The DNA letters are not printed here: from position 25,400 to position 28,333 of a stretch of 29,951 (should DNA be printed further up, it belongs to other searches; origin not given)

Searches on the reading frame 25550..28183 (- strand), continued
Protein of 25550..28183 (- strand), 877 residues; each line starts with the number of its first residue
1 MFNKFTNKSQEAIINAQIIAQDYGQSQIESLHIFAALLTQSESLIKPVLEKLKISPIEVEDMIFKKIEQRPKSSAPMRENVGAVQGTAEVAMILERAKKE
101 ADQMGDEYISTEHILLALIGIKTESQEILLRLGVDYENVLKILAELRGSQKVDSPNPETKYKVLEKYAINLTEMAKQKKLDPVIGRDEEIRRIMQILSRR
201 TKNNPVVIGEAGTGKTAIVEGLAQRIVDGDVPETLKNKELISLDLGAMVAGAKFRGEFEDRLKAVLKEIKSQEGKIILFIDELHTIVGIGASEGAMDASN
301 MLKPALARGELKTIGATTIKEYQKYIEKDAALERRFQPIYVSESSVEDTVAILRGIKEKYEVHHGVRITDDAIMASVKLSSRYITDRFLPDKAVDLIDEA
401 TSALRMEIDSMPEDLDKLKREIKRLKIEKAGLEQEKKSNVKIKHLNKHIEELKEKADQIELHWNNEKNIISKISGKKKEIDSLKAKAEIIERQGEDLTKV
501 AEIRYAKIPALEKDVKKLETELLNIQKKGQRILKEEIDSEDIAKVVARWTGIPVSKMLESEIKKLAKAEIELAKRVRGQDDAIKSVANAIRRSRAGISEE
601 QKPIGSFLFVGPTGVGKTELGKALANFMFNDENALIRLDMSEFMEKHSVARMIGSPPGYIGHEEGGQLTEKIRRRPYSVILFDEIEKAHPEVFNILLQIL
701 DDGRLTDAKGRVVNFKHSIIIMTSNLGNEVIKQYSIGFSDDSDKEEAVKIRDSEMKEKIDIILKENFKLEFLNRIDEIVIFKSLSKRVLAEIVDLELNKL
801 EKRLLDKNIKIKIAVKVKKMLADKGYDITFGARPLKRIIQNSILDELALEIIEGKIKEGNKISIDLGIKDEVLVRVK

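Call 40: find_homologous_proteins(query=P0100, max_evalue=1e-10)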
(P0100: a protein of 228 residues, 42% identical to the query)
Query P0100 (228 aa): 7948 proteins with E <= 1e-10 among 8000 candidates; the best 120 are listed.
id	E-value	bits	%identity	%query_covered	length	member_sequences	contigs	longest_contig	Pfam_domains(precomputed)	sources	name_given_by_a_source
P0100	1.7e-144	497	100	100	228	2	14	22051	PF01628.28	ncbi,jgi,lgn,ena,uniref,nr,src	ncbi:hypothetical protein A3H09_03315 [Candidatus Falkowbacteria bacterium RIFCSPLOWO2_12_FULL_45_13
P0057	8.3e-123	426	83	100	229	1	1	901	PF01628.28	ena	-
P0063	1.2e-122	426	84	100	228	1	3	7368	PF01628.28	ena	-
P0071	1.2e-122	426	82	100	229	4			PF01628.28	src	-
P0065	3.1e-122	424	84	100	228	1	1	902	PF01628.28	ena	-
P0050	3.7e-122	424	83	100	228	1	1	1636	PF01628.28,PF03444.22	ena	-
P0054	4.8e-122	424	82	100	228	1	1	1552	PF01628.28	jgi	-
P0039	1.8e-121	422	82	100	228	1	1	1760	PF01628.28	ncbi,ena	-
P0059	1.9e-121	422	82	100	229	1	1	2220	PF01628.28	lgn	-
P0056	1.9e-121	422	82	100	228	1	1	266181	PF01628.28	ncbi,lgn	-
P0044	3.0e-121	421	82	100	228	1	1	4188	PF01628.28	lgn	-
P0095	9.7e-121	419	82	100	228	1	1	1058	PF01628.28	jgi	-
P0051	1.7e-120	419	81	100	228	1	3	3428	PF01628.28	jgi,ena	-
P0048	2.4e-120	418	83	99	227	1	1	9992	PF01628.28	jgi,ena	-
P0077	3.3e-120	418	82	100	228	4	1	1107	PF01628.28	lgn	-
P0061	3.9e-119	414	80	100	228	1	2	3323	PF01628.28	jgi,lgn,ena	-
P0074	5.2e-118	410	79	100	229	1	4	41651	PF01628.28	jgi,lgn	-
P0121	4.5e-117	407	81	100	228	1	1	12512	PF01628.28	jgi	jgi:heat-inducible transcriptional repressor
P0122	4.1e-116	404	78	100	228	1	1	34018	PF01628.28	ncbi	ncbi:MAG: hypothetical protein V1801_02290 [Candidatus Falkowbacteria bacterium]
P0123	4.2e-116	404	82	97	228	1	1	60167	PF01628.28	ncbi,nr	ncbi:MAG: hypothetical protein PHS62_01245 [Patescibacteria group bacterium]|nr:hypothetical protein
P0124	5.5e-116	404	79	100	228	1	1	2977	PF01628.28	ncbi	-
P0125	1.1e-115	403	79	100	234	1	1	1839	PF01628.28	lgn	-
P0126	1.2e-115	403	79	100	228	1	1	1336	PF01628.28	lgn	-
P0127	1.2e-115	403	79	100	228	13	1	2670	PF01628.28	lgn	-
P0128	2.2e-115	402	78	100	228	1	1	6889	PF01628.28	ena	-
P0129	2.8e-115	402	79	100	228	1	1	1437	PF01628.28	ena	-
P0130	4.9e-115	401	78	100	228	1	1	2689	PF01628.28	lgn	-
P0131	1.7e-114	399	78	100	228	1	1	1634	PF01628.28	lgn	-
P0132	3.6e-114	398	78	100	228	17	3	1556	PF01628.28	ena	-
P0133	6.3e-114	397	77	100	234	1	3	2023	PF01628.28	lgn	-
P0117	5.1e-113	394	76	100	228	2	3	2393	PF01628.28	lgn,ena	-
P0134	8.7e-113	393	77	100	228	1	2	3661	PF01628.28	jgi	-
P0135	1.1e-112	393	76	100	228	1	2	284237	PF01628.28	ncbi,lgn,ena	-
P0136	1.1e-112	393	77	100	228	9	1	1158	PF01628.28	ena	-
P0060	1.5e-112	393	77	100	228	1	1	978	PF01628.28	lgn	-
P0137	2.0e-112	392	76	100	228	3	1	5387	PF01628.28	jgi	-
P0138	2.2e-112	392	77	100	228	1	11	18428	PF01628.28,PF03444.22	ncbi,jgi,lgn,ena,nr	ncbi:hypothetical protein GW884_01710 [Candidatus Falkowbacteria bacterium]|nr:hypothetical protein 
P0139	2.9e-112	392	75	100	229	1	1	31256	PF01628.28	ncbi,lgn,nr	ncbi:MAG: hypothetical protein Q7R92_05505 [bacterium]|nr:hypothetical protein [bacterium]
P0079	5.8e-112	391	77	100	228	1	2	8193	PF01628.28,PF03444.22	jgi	-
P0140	7.7e-112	390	77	100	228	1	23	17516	PF01628.28,PF03444.22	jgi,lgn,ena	-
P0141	7.8e-112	390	77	100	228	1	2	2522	PF01628.28,PF03444.22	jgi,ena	-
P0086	1.2e-111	390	77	100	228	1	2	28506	PF01628.28,PF03444.22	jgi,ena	-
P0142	1.6e-111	389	77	100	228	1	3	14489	PF01628.28,PF03444.22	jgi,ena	-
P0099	2.4e-111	389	78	99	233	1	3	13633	PF01628.28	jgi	jgi:heat-inducible transcriptional repressor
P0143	4.9e-111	388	76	100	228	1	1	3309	PF01628.28,PF03444.22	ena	-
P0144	5.1e-111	388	76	100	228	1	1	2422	PF01628.28,PF03444.22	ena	-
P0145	5.6e-111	387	76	100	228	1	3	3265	PF01628.28,PF03444.22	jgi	-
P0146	1.7e-110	386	75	100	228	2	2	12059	PF01628.28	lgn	-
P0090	1.8e-110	386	76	100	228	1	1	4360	PF01628.28,PF03444.22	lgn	-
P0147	1.9e-110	386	75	100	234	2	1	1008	PF01628.28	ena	-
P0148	4.6e-110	384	74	100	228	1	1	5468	PF01628.28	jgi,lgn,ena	-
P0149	6.5e-110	384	75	100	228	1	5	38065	PF01628.28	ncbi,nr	ncbi:hypothetical protein KKA93_01650 [Patescibacteria group bacterium]|nr:hypothetical protein [Pat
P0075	3.3e-109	382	75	100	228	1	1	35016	PF01628.28,PF03444.22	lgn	-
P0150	6.4e-109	381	76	100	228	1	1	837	PF01628.28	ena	-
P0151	1.9e-108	379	73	100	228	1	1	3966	PF01628.28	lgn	-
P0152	2.0e-108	379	74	100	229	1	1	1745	PF01628.28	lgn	-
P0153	6.6e-108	377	72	100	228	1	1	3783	PF01628.28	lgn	-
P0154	7.1e-108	377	75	100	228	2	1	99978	PF01628.28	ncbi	ncbi:MAG: hypothetical protein V1667_02725 [bacterium]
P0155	2.6e-107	375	73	100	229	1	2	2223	PF01628.28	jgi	-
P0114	1.7e-106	373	74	100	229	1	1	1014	PF01628.28,PF03444.22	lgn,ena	-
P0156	8.9e-106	370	73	100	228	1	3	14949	PF01628.28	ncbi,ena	ncbi:MAG: hypothetical protein AAB653_01300 [Patescibacteria group bacterium]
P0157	2.0e-101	356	69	100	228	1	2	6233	PF01628.28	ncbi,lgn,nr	ncbi:hypothetical protein HY797_01275 [Candidatus Falkowbacteria bacterium]|nr:hypothetical protein 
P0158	5.1e-101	355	68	100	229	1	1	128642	PF01628.28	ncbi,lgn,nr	ncbi:MAG: hypothetical protein Q8O93_01405 [bacterium]|nr:hypothetical protein [bacterium]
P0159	1.6e-99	350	70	100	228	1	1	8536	PF01628.28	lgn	-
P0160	4.5e-99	349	75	90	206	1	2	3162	PF01628.28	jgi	-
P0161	1.7e-98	347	69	100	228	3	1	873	PF01628.28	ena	-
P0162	1.5e-97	344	67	100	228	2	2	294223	PF01628.28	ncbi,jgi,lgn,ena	ncbi:MAG: hypothetical protein WCV70_00715 [Patescibacteria group bacterium]|jgi:heat-inducible tran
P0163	4.8e-97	342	68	100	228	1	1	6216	PF01628.28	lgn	-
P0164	2.5e-96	340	66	100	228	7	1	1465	PF01628.28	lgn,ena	-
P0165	3.9e-96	339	66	100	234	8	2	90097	PF01628.28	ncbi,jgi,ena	ncbi:MAG: hypothetical protein WC349_00320 [Patescibacteria group bacterium]|jgi:heat-inducible tran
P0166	4.3e-96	339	68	100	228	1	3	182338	PF01628.28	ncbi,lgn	-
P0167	5.7e-96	338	68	99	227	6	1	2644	PF01628.28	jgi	-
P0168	1.2e-95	337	66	100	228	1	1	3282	PF01628.28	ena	-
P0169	2.4e-95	336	65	100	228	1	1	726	PF01628.28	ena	-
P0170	3.2e-95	336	67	100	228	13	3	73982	PF01628.28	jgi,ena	-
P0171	4.0e-95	336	66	100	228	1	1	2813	PF01628.28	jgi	-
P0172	1.3e-94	334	65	100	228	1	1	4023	PF01628.28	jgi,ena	-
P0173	2.3e-93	330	66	100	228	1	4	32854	PF01628.28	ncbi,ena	ncbi:MAG: hypothetical protein AAB530_01405 [Patescibacteria group bacterium]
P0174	2.9e-93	330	66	99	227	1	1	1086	PF01628.28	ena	-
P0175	3.0e-93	330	65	100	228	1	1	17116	PF01628.28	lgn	-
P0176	9.9e-93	328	66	99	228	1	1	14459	PF01628.28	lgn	-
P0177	2.3e-92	327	66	99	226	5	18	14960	PF01628.28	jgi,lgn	jgi:heat-inducible transcriptional repressor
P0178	2.4e-92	327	65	99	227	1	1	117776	PF01628.28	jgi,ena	-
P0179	2.9e-92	326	63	99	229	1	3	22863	PF01628.28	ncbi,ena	-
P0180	3.1e-92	326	65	100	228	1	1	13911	PF01628.28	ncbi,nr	ncbi:MAG: hypothetical protein Q7T79_02825 [bacterium]|nr:hypothetical protein [bacterium]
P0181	8.6e-92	325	66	98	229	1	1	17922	PF01628.28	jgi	-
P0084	1.5e-91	324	64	97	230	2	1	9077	PF01628.28,PF08220.19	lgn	-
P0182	2.0e-91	324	64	99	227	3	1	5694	PF01628.28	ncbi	-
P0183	2.3e-91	323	65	97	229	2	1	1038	PF01628.28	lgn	-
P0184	2.5e-91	323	63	98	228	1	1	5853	PF01628.28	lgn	-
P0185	2.8e-91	323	66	97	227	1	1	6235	PF01628.28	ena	-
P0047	3.5e-91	323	65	100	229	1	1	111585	PF01628.28,PF08220.19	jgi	-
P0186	3.7e-91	323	61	100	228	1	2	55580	PF01628.28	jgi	-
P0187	4.1e-91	323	63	99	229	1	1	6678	PF01628.28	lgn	-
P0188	5.4e-91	322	63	99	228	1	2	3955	PF01628.28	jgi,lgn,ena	-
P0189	5.5e-91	322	64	99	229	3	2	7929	PF01628.28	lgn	-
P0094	6.5e-91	322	64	99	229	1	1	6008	PF01628.28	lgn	-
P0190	8.0e-91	322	66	97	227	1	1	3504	PF01628.28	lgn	-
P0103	1.7e-90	321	63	99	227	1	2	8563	PF01628.28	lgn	-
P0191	2.3e-90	320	66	97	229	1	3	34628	PF01628.28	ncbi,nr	ncbi:MAG: hypothetical protein ABH818_00480 [Patescibacteria group bacterium]|nr:hypothetical protei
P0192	2.4e-90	320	64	97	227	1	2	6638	PF01628.28,PF03444.22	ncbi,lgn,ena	-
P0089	2.6e-90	320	65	100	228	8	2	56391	PF01628.28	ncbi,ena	ncbi:MAG: hypothetical protein AAB906_03840 [Patescibacteria group bacterium]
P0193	2.7e-90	320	65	99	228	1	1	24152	PF01628.28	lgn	-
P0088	4.9e-90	319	63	97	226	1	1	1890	PF01628.28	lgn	-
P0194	6.0e-90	319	62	100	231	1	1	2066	PF01628.28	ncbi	-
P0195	8.0e-90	318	62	100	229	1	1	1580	PF01628.28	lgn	-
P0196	9.3e-90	318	64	99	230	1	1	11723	PF01628.28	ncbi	-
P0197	9.6e-90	318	65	98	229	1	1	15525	PF01628.28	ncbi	-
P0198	1.3e-89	318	63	99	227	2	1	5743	PF01628.28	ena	-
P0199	2.3e-89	317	64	97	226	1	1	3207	PF01628.28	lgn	-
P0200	2.4e-89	317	65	96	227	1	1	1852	PF01628.28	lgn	-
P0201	2.9e-89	316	65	98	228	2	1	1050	PF01628.28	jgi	jgi:transcriptional regulator of heat shock response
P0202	3.7e-89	316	63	97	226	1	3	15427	PF01628.28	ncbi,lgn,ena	-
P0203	4.0e-89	316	65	97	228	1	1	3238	PF01628.28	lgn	-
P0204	6.5e-89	315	64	99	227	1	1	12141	PF01628.28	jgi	jgi:heat-inducible transcriptional repressor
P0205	6.5e-89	315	62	97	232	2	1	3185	PF01628.28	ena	-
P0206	7.0e-89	315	64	99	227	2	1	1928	PF01628.28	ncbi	-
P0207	8.0e-89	315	62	99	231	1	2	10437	PF01628.28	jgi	-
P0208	8.2e-89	315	63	98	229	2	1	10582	PF01628.28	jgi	-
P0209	9.3e-89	315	61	100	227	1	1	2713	PF01628.28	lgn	-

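Call 41: find_encoding_contigs(protein=P0162, flank=2000, max_places=4)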
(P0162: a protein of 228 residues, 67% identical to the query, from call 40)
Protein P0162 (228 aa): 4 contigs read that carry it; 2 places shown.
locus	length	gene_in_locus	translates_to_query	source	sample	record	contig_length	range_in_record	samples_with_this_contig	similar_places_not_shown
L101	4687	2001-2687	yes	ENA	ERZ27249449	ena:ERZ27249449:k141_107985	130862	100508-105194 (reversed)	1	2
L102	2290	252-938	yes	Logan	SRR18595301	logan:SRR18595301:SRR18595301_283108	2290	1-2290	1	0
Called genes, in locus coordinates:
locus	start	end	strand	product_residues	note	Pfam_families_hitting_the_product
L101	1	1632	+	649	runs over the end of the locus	PF03717:PBP_dimer, PF00905:Transpeptidase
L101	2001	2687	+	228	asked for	PF01628:HrcA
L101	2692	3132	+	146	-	PF00293:NUDIX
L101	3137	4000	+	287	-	PF00293:NUDIX, PF01025:GrpE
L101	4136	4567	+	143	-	PF00011:HSP20, PF17886:ArsA_HSP20 (faint)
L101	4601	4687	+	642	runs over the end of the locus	PF00012:HSP70, PF06723:MreB_Mbl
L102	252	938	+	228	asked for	PF01628:HrcA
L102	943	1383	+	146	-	PF00293:NUDIX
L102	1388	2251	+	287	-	PF00293:NUDIX, PF01025:GrpE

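Call 42: find_encoding_contigs(protein=P0165, flank=2000, max_places=4)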
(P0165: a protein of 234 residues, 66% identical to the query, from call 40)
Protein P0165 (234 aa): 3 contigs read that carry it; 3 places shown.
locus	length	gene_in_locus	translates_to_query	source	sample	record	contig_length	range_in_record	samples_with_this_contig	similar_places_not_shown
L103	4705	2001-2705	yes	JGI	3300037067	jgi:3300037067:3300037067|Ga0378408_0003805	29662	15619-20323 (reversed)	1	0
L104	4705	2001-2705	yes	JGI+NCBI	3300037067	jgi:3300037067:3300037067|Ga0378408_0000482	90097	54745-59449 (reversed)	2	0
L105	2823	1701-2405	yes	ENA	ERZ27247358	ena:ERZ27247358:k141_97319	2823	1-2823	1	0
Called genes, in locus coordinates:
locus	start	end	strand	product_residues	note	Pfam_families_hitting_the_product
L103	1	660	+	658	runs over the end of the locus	PF03717:PBP_dimer, PF00905:Transpeptidase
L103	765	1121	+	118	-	-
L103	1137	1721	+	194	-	-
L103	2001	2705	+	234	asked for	PF01628:HrcA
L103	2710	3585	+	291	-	PF00293:NUDIX, PF01025:GrpE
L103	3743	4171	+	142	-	PF00011:HSP20, PF17886:ArsA_HSP20 (faint)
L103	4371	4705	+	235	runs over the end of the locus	-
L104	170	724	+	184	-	-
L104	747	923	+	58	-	-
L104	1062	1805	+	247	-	PF02163:Peptidase_M50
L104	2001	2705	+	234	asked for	PF01628:HrcA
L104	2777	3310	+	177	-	PF01025:GrpE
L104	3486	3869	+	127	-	PF00011:HSP20, PF17886:ArsA_HSP20 (faint)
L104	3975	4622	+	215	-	PF13643:DUF4145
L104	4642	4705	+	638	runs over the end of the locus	PF00012:HSP70, PF06723:MreB_Mbl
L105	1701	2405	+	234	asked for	PF01628:HrcA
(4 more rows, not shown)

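Call 65: search_solved_structures(query=P0100, max_evalue=1, show_alignments=1)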
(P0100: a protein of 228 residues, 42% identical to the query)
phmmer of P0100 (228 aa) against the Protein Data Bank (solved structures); distinct sequences matched with E-value up to 1: 8.
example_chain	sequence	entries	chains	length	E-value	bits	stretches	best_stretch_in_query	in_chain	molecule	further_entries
1stz_A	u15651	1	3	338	1e-17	67.9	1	3-78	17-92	Heat-inducible transcription repressor hrcA homolog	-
2d1h_A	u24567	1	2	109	0.045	16.7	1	13-87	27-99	109aa long hypothetical transcriptional regulator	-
1in5_A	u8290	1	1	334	0.49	13.4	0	5-74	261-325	HOLLIDAY JUNCTION DNA HELICASE RUVB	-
1in6_A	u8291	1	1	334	0.5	13.3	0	5-74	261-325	HOLLIDAY JUNCTION DNA HELICASE RUVB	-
1in8_A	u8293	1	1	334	0.5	13.3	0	5-74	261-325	HOLLIDAY JUNCTION DNA HELICASE RUVB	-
1j7k_A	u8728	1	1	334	0.5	13.3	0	5-74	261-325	HOLLIDAY JUNCTION DNA HELICASE RUVB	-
1in4_A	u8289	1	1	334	0.51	13.3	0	5-74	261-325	HOLLIDAY JUNCTION DNA HELICASE RUVB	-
1in7_A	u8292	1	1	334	0.56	13.2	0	5-74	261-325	HOLLIDAY JUNCTION DNA HELICASE RUVB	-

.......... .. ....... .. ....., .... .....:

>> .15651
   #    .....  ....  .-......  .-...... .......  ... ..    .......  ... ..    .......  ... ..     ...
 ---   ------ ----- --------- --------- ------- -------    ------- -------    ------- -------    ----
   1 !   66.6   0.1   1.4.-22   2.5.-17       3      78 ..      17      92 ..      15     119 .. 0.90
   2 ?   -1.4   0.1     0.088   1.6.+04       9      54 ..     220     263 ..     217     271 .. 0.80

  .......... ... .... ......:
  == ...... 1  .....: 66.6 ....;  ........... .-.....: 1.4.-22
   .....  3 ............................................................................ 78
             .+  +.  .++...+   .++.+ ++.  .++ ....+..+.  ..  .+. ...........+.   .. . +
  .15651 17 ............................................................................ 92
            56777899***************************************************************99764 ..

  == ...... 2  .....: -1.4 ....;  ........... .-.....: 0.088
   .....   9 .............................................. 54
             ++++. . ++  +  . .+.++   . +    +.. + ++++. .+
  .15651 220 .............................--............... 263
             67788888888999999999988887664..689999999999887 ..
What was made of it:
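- Its winged-helix DNA-binding domain aligns strongly with T. maritima HrcA (1STZ residues 17-92, E 1e-17, call 65).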

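Call 66: search_protein_families(library=ncbifam, proteins=[P0100, P0001, P0058], max_evalue=0.01)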
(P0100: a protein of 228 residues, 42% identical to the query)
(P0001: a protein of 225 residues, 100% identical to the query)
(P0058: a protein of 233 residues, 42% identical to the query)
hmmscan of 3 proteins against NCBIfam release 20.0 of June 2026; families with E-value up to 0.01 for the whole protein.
P0100 (228 aa): 4 families
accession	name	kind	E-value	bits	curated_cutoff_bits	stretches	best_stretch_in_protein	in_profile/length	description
TIGR00331.1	hrcA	equivalog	9.8e-53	179.9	197.2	2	2-114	1-118/338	heat-inducible transcriptional repressor HrcA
NF003033.0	PRK03911.1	equivalog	2.5e-23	83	248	1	3-93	5-97/264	HrcA family transcriptional regulator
NF041397.1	TranRegGlpR_Halo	equivalog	0.00098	18.8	300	1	33-89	28-80/253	HTH-type transcriptional regulator GlpR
NF040755.1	AgaR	equivalog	0.0084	15.2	260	0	26-88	24-82/256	transcriptional repressor AgaR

P0001 (225 aa): 3 families
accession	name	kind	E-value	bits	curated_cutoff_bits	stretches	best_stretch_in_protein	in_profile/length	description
TIGR00331.1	hrcA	equivalog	8.8e-52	176.7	197.2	2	3-122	2-124/338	heat-inducible transcriptional repressor HrcA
NF003033.0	PRK03911.1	equivalog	2.9e-18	66.5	248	1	3-95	5-99/264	HrcA family transcriptional regulator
NF053704.1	TransRegCcpNBacil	equivalog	0.00083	18.8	260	1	2-54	4-49/208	transcriptional regulator CcpN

P0058 (233 aa): 4 families
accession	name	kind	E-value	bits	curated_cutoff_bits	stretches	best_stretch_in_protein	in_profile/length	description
TIGR00331.1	hrcA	equivalog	2.6e-50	171.9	197.2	2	3-127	1-127/338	heat-inducible transcriptional repressor HrcA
NF003033.0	PRK03911.1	equivalog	7.3e-23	81.5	248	1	3-108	4-110/264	HrcA family transcriptional regulator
NF053704.1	TransRegCcpNBacil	equivalog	0.00027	20.4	260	1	2-75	3-68/208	transcriptional regulator CcpN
TIGR00498.1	lexA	equivalog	0.0064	16.1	110.95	0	2-62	4-63/203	transcriptional repressor LexA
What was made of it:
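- Closest known: Short HrcA of Epsilonproteobacteria. Same: The CPR proteins hit NF003033 over their N-terminal 95-110 residues (call 66).
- The clade's HrcA is truncated and scores below the TIGR00331 cut-off (172-180 bits against 197.2, call 66). The clade's HrcA is about 110 aa shorter than the canonical protein and falls below the curated HrcA cut-off (call 66).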
